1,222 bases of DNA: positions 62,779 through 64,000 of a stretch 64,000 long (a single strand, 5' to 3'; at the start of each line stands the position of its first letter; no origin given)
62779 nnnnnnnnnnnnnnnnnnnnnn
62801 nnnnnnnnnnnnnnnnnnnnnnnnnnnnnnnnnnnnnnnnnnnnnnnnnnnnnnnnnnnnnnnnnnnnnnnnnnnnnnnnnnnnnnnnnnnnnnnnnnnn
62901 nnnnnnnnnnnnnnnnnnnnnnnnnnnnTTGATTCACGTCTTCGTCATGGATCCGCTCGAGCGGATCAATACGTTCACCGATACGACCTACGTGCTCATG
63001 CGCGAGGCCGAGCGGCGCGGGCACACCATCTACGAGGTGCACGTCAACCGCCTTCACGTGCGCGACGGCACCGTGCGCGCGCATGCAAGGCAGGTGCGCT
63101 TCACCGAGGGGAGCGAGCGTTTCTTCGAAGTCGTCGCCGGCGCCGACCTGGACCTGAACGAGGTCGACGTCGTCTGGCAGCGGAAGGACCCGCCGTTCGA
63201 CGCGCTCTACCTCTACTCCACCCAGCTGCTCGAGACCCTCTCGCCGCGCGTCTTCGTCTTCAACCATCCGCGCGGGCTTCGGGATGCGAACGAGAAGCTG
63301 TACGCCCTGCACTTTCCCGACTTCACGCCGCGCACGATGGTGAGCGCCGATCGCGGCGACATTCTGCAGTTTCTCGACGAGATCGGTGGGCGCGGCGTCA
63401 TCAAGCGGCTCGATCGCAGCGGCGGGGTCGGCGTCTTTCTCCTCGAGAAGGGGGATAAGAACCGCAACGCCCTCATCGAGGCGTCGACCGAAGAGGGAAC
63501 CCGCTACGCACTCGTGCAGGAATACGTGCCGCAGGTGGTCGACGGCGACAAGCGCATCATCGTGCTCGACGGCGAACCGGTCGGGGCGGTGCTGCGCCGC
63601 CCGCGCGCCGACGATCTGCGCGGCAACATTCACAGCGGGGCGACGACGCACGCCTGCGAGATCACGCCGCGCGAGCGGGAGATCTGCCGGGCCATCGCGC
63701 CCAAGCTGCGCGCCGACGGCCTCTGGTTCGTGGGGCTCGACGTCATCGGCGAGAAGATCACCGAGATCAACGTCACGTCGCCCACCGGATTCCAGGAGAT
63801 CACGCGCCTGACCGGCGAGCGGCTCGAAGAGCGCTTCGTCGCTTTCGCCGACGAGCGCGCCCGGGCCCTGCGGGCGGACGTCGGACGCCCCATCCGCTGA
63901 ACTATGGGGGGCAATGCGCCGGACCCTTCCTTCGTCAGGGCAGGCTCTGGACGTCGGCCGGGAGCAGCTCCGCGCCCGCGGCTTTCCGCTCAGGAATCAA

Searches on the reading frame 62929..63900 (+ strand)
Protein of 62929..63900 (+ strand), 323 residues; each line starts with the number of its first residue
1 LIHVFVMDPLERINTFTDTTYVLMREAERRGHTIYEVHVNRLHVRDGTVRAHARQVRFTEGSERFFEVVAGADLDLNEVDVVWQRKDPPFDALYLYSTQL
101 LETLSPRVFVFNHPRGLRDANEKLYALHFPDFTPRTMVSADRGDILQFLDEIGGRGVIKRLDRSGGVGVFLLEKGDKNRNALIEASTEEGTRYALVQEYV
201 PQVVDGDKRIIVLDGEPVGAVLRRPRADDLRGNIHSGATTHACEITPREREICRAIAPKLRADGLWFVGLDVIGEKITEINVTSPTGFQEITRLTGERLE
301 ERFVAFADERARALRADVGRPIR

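Call 84: search_protein_families(library=pfam, proteins=[window:62929-63900:+], max_evalue=0.001)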
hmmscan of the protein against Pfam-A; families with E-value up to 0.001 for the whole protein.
window:62929-63900:+ (323 aa): 3 families
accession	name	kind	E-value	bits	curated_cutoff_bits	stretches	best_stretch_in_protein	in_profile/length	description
PF02955.21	GSH-S_ATP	-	3.4e-62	209.4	23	1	122-295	1-174/175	Prokaryotic glutathione synthetase, ATP-grasp domain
PF02951.20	GSH-S_N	-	3.1e-36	124.5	21.3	1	3-118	3-119/119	Prokaryotic glutathione synthetase, N-terminal domain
PF08443.16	RimK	-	9e-18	65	21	1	133-300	18-181/188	RimK-like ATP-grasp domain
